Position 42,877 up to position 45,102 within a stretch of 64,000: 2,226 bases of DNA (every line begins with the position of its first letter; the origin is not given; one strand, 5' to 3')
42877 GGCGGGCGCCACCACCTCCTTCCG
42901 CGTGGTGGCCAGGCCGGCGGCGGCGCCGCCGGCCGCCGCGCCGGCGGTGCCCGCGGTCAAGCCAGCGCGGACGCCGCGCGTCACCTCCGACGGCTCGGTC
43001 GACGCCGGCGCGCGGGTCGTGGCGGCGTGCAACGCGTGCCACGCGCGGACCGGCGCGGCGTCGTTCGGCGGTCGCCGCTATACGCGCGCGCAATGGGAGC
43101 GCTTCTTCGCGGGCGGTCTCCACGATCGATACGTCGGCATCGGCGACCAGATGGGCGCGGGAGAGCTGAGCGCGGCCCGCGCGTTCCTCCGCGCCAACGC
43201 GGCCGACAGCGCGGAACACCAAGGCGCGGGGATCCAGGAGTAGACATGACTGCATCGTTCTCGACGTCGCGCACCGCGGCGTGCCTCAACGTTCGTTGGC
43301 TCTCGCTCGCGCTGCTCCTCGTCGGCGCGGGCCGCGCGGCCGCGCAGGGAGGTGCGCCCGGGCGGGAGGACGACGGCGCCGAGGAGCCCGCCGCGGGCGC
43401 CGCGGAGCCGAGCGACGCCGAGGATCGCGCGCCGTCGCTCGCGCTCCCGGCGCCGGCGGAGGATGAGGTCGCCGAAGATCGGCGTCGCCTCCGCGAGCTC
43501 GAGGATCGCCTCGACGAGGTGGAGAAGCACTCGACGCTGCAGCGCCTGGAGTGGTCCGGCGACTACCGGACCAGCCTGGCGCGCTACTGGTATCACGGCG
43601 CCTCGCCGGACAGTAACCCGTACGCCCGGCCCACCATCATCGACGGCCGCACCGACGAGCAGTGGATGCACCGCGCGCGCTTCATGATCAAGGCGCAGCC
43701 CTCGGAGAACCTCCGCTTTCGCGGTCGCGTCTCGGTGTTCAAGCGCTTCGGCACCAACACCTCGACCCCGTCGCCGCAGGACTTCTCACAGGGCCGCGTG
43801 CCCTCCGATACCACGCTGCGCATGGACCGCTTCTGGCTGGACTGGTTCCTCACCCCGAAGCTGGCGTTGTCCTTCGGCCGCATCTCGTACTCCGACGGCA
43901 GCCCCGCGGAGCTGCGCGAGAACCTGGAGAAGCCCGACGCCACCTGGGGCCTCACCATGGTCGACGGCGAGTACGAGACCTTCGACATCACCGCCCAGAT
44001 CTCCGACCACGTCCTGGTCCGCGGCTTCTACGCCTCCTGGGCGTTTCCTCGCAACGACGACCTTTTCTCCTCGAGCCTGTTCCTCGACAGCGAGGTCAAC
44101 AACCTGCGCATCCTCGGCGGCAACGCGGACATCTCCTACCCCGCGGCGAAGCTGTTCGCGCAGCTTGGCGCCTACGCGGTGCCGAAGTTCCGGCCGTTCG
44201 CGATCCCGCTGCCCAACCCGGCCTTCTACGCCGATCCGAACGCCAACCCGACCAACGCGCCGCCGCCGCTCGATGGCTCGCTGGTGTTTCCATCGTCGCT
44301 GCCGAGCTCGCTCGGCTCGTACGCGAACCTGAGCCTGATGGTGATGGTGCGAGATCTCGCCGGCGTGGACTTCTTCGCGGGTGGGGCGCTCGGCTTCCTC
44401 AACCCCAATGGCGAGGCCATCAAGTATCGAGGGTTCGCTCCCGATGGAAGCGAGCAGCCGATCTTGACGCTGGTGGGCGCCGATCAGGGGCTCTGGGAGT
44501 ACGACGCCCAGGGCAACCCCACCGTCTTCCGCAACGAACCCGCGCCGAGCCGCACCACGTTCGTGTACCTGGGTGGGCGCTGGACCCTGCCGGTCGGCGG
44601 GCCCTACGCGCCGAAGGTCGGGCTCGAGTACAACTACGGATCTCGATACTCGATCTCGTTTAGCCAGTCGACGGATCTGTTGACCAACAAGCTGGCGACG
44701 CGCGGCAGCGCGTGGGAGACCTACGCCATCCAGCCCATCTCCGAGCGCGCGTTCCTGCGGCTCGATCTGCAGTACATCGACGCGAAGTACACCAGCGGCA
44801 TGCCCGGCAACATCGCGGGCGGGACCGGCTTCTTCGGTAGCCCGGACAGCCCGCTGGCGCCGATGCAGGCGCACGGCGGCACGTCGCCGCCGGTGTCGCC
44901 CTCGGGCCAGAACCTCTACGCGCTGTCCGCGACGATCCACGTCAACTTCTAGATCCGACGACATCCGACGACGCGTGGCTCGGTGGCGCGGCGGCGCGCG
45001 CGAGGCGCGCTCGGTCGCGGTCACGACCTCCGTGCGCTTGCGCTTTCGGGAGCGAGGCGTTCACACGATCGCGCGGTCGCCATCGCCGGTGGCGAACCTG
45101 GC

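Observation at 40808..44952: Eukaryotic-like kinase with periplasmic PEGA plus CXXCH heme-c domain, translationally coupled to a porin-like outer-membrane protein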

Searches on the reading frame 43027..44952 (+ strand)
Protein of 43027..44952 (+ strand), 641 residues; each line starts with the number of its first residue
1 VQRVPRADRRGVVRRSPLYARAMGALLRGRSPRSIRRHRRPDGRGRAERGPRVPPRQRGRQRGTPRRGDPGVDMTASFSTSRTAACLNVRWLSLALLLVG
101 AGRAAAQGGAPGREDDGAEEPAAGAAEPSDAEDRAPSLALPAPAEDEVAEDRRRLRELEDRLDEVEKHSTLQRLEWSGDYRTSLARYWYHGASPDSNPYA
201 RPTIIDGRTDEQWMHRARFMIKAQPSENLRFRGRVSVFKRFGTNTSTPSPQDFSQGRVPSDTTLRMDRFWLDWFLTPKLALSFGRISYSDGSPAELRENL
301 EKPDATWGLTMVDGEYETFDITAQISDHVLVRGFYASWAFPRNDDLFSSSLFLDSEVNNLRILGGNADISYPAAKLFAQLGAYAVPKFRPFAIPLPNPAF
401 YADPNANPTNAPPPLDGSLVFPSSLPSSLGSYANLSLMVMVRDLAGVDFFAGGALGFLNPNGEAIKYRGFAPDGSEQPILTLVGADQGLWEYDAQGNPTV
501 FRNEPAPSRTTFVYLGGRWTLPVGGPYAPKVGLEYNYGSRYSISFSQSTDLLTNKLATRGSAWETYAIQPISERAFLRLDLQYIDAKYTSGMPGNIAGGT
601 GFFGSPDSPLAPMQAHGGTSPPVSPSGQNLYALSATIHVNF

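Call 3: search_protein_families(library=pfam, proteins=[window:43027-44952:+], max_evalue=0.1)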
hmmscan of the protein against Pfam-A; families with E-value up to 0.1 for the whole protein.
window:43027-44952:+ (641 aa): 1 family
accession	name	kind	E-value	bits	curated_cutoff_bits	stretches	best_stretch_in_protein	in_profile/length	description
PF11853.14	DUF3373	-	6e-30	105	26.1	2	434-590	232-370/409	Protein of unknown function (DUF3373)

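Call 6: search_protein_families(library=ncbifam, proteins=[window:43246-44952:+], max_evalue=1)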
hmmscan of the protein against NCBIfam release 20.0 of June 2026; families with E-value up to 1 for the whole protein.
window:43246-44952:+ (568 aa): 0 families

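Call 13: find_homologous_proteins(query=window:43246-44952:+)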
Query window:43246-44952:+ (568 aa): 62 proteins with E <= 0.001 among 8000 candidates.
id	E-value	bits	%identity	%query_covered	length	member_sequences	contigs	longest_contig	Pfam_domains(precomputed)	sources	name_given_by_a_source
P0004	0.0e+0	1299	100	100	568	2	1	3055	PF11853.15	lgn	-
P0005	0.0e+0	1031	85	89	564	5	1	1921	PF11853.15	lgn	-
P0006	5.2e-287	971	78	96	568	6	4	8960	PF11853.15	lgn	-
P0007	9.4e-286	967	78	97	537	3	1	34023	PF11853.15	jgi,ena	-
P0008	2.1e-283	959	79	92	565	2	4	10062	PF11853.15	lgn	-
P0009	3.3e-280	949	81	87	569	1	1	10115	PF11853.15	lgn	-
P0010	3.1e-265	899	75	92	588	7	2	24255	PF11853.15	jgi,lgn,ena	-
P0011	4.0e-262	889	78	86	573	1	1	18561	PF11853.15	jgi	-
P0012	1.2e-256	871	72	94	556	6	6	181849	PF11853.15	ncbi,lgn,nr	ncbi:MAG: DUF3373 family protein [Kofleriaceae bacterium]|nr:DUF3373 family protein [Kofleriaceae ba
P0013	1.3e-252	858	70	93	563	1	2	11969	PF11853.15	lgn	-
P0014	9.6e-248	842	73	88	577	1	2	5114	PF11853.15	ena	-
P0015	2.3e-247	840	73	88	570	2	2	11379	PF11853.15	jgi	jgi:hypothetical protein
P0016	4.2e-246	836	73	87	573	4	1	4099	PF11853.15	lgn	-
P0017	3.3e-245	833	72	88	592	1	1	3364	PF11853.15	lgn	-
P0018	1.0e-244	832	72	89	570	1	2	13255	PF11853.15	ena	-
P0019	4.1e-238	810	67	93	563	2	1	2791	PF11853.15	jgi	jgi:hypothetical protein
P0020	7.4e-238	809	65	99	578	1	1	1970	PF11853.15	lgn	-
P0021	3.2e-237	807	65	97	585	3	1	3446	PF11853.15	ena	-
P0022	5.0e-236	803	64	97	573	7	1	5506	PF11853.15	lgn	-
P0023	1.2e-224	765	67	92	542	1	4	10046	PF11853.15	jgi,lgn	jgi:hypothetical protein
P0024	2.8e-221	754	67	88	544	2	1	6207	PF11853.15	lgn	-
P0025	8.8e-219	746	68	86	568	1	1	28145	PF11853.15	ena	-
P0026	4.8e-214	730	65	85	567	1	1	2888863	PF11853.15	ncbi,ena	-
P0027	9.1e-213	726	66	88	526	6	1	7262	PF11853.15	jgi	-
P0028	3.3e-212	724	65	90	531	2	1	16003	PF11853.15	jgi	jgi:hypothetical protein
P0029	4.8e-210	717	64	87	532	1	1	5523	PF11853.15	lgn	-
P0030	7.1e-209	713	66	88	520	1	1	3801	PF11853.15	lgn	-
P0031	8.2e-209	713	65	86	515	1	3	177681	PF11853.15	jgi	jgi:hypothetical protein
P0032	1.1e-208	713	68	86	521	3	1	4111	PF11853.15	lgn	-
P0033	2.5e-207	708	65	87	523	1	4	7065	PF11853.15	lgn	-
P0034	1.1e-200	686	64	89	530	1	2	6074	PF11853.15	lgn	-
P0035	1.9e-200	685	65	86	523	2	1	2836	PF11853.15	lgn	-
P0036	2.7e-195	668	62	87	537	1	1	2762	PF11853.15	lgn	-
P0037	1.8e-152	527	52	87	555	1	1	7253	PF11853.15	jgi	-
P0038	1.3e-151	524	54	85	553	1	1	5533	PF11853.15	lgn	-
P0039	4.0e-151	523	52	88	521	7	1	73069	PF11853.15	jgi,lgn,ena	-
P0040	7.3e-148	512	50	87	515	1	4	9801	PF11853.15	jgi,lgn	jgi:hypothetical protein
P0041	1.0e-147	511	50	88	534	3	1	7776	PF11853.15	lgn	-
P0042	1.9e-144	501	49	87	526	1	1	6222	PF11853.15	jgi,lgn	jgi:hypothetical protein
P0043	4.3e-144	499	50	87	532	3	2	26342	PF11853.15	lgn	-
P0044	5.0e-144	499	52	87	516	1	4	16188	PF11853.15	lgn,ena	-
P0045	1.3e-139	485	49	85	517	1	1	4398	PF11853.15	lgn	-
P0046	7.1e-139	482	49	92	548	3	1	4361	PF11853.15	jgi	-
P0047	6.2e-138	479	49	81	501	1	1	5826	PF11853.15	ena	-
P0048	1.1e-137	478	50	87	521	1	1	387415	PF11853.15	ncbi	ncbi:MAG: DUF3373 family protein [Polyangiaceae bacterium]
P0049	9.3e-135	469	46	96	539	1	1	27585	PF11853.15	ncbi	-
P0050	1.5e-133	465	46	92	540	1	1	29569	PF11853.15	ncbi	-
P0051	9.9e-133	462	49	78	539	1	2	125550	PF11853.15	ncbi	-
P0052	3.3e-132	460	50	85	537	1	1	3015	PF11853.15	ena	-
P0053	5.4e-123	430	44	92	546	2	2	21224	PF11853.15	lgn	-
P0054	1.0e-122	429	47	81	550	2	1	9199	PF11853.15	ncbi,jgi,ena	-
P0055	2.0e-112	395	47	79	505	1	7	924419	PF11853.15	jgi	jgi:hypothetical protein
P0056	3.2e-112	394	47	72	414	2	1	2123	PF11853.15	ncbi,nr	ncbi:MAG: DUF3373 domain-containing protein, partial [Deltaproteobacteria bacterium]|nr:DUF3373 doma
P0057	5.8e-111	390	46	78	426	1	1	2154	PF11853.15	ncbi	-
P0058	3.8e-110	387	47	78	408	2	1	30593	PF11853.15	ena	-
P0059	2.4e-107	378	43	89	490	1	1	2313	PF11853.15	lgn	-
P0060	1.1e-103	366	42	87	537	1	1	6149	PF11853.15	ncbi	-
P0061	6.4e-101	357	42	87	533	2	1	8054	PF11853.15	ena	-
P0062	2.2e-99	352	42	83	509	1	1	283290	PF11853.15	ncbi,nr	ncbi:MAG: DUF3373 family protein [Deltaproteobacteria bacterium]|nr:DUF3373 family protein [Deltapro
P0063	7.5e-99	350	42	87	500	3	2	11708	PF11853.15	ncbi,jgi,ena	-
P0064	2.4e-90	322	53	50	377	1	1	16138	PF11853.15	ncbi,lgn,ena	-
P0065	1.4e-80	290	38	89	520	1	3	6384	PF11853.15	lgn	-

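Call 14: find_encoding_contigs(protein=P0012, flank=8000, max_places=2)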
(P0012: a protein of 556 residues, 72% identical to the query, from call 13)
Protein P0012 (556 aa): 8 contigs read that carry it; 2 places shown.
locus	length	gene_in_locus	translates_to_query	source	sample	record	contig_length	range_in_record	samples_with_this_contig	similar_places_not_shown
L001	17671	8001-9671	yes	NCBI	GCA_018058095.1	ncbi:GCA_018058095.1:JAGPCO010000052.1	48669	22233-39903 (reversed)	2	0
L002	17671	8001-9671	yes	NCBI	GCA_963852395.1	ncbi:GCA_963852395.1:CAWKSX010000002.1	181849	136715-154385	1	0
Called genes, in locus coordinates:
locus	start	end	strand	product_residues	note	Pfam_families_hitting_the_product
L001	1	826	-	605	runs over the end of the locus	PF00069:Pkinase, PF07714:PK_Tyr_Ser-Thr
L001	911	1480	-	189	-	PF10698:DUF2505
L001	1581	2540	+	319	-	PF00487:FA_desaturase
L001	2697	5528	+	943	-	PF00486:Trans_reg_C (faint)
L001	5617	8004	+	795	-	PF00069:Pkinase, PF07714:PK_Tyr_Ser-Thr, PF01636:APH (faint), PF17667:Pkinase_fungal (weak)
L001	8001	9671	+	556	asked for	PF11853:DUF3373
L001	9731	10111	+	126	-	PF00126:HTH_1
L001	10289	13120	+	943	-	-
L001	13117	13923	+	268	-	PF14247:DUF4344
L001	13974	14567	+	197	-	PF12802:MarR_2, PF09339:HTH_IclR (weak)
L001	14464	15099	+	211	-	PF01322:Cytochrom_C_2 (weak)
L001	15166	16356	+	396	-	PF25917:BSH_RND (weak), PF25876:HH_MFP_RND (faint), PF25989:YknX_C (weak)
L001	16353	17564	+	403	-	PF12704:MacB_PCD, PF02687:FtsX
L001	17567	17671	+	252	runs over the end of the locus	PF00005:ABC_tran, PF02463:SMC_N, PF13304:AAA_21 (faint)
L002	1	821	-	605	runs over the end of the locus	PF00069:Pkinase, PF07714:PK_Tyr_Ser-Thr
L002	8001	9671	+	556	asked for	PF11853:DUF3373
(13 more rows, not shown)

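Call 15: find_encoding_contigs(protein=P0015, flank=8000, max_places=2)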
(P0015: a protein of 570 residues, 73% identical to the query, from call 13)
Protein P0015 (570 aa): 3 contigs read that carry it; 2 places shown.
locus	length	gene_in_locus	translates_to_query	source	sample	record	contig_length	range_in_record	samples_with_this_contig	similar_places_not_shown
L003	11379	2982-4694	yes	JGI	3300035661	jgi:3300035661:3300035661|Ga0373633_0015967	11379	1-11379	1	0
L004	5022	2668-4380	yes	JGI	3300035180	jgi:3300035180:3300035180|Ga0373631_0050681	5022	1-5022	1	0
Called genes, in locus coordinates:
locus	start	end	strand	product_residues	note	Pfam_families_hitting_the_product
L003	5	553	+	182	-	-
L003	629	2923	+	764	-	PF00069:Pkinase, PF07714:PK_Tyr_Ser-Thr, PF17667:Pkinase_fungal (weak)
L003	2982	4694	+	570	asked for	PF11853:DUF3373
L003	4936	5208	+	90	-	-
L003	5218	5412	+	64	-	-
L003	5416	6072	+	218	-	-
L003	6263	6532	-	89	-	-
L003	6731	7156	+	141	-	PF11127:YgaP-like_TM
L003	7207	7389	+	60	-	-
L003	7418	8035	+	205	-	PF08241:Methyltransf_11 (faint), PF13649:Methyltransf_25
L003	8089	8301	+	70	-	PF11127:YgaP-like_TM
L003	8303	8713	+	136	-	PF02566:OsmC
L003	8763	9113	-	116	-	PF13490:zf-HC2 (weak)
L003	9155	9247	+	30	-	-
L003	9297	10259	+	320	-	PF01011:PQQ (faint), PF13360:PQQ_2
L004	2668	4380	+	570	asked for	PF11853:DUF3373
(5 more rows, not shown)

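Call 16: find_encoding_contigs(protein=P0026, flank=8000, max_places=2)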
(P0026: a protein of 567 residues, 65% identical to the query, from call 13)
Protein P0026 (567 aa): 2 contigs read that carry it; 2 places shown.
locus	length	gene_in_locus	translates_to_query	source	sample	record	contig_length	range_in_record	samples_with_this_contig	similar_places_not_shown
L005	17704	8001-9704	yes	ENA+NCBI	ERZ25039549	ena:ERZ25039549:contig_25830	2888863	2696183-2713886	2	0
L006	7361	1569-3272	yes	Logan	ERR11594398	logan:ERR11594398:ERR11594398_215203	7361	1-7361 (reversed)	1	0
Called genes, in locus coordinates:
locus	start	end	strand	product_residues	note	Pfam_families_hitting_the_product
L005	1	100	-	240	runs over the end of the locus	PF02915:Rubrerythrin (faint), PF01988:VIT1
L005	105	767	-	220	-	PF25283:DUF7873 (faint)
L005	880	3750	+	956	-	PF13191:AAA_16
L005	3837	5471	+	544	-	-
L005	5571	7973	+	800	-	PF00069:Pkinase, PF07714:PK_Tyr_Ser-Thr, PF17667:Pkinase_fungal (weak)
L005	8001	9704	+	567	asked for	PF11853:DUF3373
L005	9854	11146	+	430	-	PF03109:ABC1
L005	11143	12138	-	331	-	PF13489:Methyltransf_23, PF08241:Methyltransf_11, PF13649:Methyltransf_25, PF08242:Methyltransf_12 (weak), PF13847:Methyltransf_31 (faint)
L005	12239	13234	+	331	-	-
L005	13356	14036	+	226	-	-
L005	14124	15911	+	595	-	PF00246:Peptidase_M14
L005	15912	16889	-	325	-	PF08240:ADH_N, PF00107:ADH_zinc_N, PF13602:ADH_zinc_N_2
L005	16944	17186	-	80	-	-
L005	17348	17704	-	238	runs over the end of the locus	-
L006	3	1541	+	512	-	?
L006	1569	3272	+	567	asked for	PF11853:DUF3373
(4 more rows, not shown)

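Call 50: find_related_loci(query=A4, collection=genome_contigs, flank=4000)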
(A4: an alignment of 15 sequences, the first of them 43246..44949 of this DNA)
Query A4 (568 aa) in genome_contigs; peptide patterns used: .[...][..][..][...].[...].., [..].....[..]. (x = any residue, [..] = any of these).
197 stretches matched a pattern; 24 encode a relative of the query (tblastn E <= 1e-3); 23 distinct loci.
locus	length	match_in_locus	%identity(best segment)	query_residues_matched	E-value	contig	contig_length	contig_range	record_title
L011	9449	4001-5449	83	85-568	0e+0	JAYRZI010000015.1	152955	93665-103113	MAG: Haliangiales bacterium isolate EBPR_s472bin.6 NODE_116_length_152955_cov_7.802700, whole genome shotgun sequence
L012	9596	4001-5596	72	37-568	0e+0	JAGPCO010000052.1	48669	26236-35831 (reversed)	MAG: Kofleriaceae bacterium isolate Gw_SlAct_bin_279 Gw_SlAct_1151_length_48669_cov_8.834020, whole genome shotgun seque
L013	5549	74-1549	81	77-568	0e+0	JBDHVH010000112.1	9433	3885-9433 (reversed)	MAG: Kofleriaceae bacterium isolate AS-MICRO-OLR.47 NODE_34449_length_9433_cov_5.692869, whole genome shotgun sequence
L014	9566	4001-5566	72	52-568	0e+0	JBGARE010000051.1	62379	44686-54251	MAG: Kofleriaceae bacterium isolate MAG_AAO_AS.67 AAOAS-67_NODE_51_length_62379_cov_7.523641, whole genome shotgun seque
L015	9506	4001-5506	85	65-568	0e+0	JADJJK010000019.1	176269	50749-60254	MAG: Myxococcales bacterium isolate Ejby_18-Q3-R6-50_BATAC.353 tig00005113-10-1763740, whole genome shotgun sequence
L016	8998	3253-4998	65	16-568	0e+0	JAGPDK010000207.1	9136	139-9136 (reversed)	MAG: Kofleriaceae bacterium isolate Gw_SlAct_bin_39 Gw_SlAct_25705_length_9136_cov_4.005328, whole genome shotgun sequen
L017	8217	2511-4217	64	17-568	0e+0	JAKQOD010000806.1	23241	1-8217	MAG: Deltaproteobacteria bacterium isolate USDV_metabat.77_sub k141_954355, whole genome shotgun sequence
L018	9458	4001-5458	65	86-568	0e+0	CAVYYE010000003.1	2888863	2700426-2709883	MAG: uncultured delta proteobacterium isolate MFD05684.bin.1.427 genome assembly, contig: contig_25830, whole genome sho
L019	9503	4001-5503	48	19-528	5e-132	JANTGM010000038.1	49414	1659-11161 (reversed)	MAG: Kofleriaceae bacterium isolate bin10064 c_000000000306, whole genome shotgun sequence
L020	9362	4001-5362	44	74-549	9e-115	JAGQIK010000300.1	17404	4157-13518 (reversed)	MAG: Myxococcales bacterium isolate HKST-UBA02 k127_1312432, whole genome shotgun sequence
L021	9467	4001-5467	44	52-557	2e-114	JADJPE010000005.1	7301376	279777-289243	MAG: Deltaproteobacteria bacterium isolate Fred_18-Q3-R57-64_BATAC.308 tig01546525-10-72987380, whole genome shotgun seq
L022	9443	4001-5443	42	62-568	2e-109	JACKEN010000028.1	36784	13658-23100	MAG: Deltaproteobacteria bacterium isolate HK-STAS-MYXO-34 HK-STAS-MYXO-34_28, whole genome shotgun sequence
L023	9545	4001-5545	40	19-553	4e-109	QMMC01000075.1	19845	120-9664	MAG: Deltaproteobacteria bacterium isolate B10_G4 B10_Guay4_scaffold_01635, whole genome shotgun sequence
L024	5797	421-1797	41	81-568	5e-105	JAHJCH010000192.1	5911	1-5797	MAG: Myxococcota bacterium isolate Modern_marine.mb.298 Modern_marine.mb.298_k141_1396103, whole genome shotgun sequence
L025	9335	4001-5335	41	92-564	1e-102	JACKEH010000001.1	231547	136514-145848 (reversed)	MAG: Sandaracinus sp. isolate HK-STAS-MYXO-28 HK-STAS-MYXO-28_1, whole genome shotgun sequence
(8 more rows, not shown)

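Call 85: search_solved_structures(query=A4, max_evalue=10, show_alignments=0)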
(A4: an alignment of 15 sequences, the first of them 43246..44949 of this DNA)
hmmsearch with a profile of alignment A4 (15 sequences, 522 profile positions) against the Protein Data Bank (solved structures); distinct sequences matched with E-value up to 10: 2.
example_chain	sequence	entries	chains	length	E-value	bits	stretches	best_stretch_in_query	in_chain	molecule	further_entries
10aw_A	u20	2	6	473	2.9e-29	105.4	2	9-310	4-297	50 kDa outer membrane protein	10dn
8abv_A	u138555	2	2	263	0.15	14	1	56-92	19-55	SnoaL-like domain-containing protein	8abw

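Call 86: search_solved_structures(query=A4, max_evalue=0.001, show_alignments=1)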
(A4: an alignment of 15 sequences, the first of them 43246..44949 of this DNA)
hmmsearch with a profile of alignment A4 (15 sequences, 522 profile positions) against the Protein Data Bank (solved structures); distinct sequences matched with E-value up to 0.001: 1.
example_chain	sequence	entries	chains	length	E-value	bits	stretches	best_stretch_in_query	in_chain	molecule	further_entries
10aw_A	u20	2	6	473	2.9e-29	105.4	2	9-310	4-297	50 kDa outer membrane protein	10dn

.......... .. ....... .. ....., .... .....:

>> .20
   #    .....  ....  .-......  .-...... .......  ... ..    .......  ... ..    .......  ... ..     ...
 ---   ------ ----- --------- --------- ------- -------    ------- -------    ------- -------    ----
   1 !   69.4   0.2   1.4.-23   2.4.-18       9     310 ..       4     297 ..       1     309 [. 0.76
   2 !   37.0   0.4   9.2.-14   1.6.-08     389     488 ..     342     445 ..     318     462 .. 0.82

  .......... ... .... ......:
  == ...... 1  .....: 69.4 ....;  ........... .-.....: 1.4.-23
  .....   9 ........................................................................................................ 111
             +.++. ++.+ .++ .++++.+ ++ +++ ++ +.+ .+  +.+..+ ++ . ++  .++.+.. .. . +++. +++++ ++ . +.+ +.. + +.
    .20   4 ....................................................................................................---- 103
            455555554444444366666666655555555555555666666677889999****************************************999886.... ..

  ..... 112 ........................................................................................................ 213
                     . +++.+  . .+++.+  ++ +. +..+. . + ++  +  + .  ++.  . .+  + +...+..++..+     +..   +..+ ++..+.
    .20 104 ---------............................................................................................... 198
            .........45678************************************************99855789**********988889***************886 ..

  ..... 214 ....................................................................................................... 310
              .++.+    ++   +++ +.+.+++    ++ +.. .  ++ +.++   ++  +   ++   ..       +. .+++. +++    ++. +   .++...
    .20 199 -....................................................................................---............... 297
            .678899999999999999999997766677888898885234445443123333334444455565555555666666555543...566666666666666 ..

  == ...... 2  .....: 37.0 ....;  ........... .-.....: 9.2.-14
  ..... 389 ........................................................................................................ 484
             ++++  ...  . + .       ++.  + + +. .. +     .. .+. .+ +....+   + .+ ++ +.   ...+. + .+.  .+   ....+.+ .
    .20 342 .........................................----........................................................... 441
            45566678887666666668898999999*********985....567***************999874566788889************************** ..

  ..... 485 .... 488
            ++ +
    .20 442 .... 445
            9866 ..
